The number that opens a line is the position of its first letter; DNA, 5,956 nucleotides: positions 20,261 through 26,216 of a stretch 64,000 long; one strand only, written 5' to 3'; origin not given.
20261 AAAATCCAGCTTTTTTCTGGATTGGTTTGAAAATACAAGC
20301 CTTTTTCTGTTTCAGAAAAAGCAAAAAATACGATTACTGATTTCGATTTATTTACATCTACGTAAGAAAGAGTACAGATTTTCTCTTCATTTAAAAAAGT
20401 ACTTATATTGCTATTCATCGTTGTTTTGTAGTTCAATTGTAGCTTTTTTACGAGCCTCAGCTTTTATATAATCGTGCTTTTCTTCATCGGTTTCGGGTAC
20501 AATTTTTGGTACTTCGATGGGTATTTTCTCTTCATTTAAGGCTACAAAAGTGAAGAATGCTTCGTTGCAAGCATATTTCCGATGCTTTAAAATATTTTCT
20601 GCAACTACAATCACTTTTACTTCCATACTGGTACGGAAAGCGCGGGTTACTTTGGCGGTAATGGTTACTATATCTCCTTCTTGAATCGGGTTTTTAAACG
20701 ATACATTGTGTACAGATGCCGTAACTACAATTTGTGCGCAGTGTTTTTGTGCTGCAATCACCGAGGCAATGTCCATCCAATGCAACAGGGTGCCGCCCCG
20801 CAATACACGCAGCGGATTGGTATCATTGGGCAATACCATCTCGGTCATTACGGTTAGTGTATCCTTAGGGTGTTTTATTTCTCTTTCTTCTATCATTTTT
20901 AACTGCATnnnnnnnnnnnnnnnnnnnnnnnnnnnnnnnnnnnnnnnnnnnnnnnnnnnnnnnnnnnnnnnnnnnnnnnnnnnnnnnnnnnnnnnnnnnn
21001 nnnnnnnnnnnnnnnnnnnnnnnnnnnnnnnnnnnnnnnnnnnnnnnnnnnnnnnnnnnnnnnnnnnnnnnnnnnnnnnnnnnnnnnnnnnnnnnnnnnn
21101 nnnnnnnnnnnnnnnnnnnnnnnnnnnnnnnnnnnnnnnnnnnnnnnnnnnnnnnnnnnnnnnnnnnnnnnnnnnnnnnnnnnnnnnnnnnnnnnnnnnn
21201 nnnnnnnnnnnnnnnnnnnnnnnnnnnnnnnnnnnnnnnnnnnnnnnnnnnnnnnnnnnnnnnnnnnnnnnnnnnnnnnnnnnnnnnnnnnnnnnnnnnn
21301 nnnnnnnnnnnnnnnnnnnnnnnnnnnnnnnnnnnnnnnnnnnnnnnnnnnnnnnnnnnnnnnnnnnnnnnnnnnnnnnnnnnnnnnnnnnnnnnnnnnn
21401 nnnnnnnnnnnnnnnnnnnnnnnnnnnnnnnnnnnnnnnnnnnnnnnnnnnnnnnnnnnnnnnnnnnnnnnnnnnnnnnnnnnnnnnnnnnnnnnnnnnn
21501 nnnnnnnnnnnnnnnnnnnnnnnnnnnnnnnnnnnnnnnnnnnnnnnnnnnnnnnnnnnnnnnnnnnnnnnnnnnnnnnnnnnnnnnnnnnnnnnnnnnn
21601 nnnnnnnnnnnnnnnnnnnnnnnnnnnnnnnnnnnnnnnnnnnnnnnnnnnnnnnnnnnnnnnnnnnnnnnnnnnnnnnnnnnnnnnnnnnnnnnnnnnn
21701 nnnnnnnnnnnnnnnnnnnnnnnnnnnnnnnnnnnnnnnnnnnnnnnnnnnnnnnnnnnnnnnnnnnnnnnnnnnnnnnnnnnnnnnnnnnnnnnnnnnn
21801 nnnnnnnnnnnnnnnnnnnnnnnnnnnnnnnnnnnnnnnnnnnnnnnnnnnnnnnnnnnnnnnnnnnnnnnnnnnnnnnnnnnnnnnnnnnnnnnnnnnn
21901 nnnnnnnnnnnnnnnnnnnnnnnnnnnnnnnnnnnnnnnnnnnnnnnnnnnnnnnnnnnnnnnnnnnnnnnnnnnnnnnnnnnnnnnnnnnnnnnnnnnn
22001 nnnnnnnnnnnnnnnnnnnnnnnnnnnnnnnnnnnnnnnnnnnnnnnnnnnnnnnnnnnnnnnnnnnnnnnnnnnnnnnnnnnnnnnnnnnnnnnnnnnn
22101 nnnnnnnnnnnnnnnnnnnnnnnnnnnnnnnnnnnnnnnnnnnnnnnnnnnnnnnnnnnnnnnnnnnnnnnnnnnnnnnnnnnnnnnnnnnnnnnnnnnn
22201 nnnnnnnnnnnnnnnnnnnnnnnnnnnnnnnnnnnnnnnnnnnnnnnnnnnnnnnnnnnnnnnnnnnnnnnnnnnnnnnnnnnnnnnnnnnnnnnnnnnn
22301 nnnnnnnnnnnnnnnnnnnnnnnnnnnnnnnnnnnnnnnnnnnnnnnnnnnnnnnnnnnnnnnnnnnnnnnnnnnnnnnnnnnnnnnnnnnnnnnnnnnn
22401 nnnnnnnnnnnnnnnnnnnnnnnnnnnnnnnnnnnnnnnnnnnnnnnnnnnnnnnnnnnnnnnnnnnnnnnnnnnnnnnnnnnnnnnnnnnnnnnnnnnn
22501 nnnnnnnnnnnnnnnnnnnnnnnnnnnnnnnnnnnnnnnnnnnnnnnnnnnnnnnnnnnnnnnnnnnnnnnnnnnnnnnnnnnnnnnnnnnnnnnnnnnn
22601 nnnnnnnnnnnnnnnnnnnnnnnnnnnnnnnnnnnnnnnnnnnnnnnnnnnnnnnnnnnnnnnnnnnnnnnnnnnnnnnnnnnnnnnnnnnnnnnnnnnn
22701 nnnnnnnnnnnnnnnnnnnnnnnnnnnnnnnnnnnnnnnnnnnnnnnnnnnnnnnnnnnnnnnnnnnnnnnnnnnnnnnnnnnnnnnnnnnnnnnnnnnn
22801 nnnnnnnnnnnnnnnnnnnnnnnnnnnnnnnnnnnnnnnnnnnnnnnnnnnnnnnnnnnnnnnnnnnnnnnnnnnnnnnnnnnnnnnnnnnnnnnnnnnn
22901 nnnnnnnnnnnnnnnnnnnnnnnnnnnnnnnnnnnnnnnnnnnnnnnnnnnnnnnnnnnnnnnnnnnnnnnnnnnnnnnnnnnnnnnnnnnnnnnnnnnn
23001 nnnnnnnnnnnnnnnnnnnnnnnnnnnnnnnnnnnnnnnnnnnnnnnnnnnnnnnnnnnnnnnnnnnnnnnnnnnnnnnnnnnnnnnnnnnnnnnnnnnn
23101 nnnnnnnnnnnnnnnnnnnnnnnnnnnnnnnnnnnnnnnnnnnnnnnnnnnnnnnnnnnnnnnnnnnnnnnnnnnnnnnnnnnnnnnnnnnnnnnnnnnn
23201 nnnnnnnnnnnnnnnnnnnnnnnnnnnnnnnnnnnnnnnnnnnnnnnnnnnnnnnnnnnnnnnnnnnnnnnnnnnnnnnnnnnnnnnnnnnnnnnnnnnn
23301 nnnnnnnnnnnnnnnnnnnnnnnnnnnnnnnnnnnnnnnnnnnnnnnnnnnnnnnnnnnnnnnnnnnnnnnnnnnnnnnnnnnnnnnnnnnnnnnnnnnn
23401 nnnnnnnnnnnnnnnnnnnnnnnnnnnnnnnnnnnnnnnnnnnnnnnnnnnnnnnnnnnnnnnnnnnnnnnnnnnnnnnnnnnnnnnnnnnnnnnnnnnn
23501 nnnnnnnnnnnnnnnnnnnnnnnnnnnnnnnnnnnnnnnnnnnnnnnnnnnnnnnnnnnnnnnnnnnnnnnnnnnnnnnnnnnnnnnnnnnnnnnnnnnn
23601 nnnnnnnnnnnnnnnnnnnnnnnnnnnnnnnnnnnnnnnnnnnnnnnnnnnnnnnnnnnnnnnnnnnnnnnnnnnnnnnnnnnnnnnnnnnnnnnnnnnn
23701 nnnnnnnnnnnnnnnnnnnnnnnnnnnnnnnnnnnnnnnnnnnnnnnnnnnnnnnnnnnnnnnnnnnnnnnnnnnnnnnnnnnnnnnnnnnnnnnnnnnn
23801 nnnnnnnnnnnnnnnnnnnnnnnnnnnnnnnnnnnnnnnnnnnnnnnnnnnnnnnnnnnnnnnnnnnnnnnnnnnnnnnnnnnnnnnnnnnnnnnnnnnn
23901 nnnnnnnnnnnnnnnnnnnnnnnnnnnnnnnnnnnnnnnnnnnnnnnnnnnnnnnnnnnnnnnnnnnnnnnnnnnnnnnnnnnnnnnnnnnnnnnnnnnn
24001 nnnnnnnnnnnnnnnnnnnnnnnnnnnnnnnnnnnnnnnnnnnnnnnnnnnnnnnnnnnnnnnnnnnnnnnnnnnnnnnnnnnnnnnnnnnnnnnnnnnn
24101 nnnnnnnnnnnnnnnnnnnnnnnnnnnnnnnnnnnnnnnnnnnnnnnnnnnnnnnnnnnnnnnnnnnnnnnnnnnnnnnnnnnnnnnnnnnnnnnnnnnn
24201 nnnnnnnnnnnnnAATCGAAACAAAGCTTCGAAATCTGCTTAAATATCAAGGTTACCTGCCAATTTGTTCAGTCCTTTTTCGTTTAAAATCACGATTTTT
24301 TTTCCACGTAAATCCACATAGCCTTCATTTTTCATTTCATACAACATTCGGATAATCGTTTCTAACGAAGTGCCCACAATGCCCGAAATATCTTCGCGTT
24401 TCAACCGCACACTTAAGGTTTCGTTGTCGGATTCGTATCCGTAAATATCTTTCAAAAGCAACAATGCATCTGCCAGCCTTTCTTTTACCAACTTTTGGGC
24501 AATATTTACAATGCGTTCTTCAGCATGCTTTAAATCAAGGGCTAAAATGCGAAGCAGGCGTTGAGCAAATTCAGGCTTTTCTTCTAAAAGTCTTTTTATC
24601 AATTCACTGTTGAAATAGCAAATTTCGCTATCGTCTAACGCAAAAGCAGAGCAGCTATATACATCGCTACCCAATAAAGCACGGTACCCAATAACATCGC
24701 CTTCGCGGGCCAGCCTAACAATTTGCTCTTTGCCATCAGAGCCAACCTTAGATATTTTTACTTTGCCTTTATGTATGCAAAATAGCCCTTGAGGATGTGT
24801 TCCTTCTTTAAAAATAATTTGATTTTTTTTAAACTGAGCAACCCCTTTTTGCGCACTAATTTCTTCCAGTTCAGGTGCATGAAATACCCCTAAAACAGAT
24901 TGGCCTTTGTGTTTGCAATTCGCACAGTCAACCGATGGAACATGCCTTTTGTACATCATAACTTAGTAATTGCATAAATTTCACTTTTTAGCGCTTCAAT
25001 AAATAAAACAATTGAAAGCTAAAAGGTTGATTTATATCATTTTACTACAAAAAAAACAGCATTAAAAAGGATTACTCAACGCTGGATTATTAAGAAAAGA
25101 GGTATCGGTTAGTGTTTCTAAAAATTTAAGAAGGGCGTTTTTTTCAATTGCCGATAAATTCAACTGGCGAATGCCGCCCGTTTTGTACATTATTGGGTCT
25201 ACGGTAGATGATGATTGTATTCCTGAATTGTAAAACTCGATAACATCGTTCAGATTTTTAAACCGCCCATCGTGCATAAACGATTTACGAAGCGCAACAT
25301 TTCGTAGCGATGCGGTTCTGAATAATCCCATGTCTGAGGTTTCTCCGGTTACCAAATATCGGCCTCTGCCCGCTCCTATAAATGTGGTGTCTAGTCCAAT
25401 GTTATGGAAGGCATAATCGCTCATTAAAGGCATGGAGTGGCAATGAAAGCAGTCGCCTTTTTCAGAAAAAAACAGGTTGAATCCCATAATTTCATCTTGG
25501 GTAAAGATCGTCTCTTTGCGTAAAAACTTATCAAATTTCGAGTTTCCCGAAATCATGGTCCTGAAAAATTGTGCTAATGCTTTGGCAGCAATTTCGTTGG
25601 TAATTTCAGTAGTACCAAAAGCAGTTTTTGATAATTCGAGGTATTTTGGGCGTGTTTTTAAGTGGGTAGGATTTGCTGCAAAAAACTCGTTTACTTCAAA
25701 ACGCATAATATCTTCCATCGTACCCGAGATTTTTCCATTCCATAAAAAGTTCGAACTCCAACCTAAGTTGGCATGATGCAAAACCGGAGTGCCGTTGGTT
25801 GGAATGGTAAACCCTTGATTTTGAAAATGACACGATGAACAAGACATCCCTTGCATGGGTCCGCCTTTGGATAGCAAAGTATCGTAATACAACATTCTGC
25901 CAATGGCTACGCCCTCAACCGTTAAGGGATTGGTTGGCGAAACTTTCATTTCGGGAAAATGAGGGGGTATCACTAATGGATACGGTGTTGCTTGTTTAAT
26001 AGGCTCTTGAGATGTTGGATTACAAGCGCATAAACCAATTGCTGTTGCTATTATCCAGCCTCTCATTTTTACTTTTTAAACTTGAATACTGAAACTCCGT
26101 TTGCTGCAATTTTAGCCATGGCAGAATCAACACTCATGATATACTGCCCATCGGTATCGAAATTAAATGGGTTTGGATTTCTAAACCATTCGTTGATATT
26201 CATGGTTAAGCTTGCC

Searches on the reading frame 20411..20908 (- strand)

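Call 11: search_protein_families(library=pfam, proteins=[window:20411-20908:-], max_evalue=0.00001)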
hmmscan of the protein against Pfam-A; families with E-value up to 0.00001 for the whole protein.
window:20411-20908:- (165 aa): 1 family
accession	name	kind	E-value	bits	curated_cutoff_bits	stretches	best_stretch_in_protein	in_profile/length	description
PF03061.28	4HBT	-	1.3e-16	61.1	20.6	1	38-105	6-74/79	Thioesterase superfamily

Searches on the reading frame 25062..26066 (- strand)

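Call 11: search_protein_families(library=pfam, proteins=[window:25062-26066:-], max_evalue=0.00001)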
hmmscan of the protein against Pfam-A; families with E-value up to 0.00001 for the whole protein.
window:25062-26066:- (334 aa): 1 family
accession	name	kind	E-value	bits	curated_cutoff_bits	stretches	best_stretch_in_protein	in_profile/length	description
PF03150.19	CCP_MauG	-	7.3e-25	88.8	25.6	1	51-185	2-147/149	Di-haem cytochrome c peroxidase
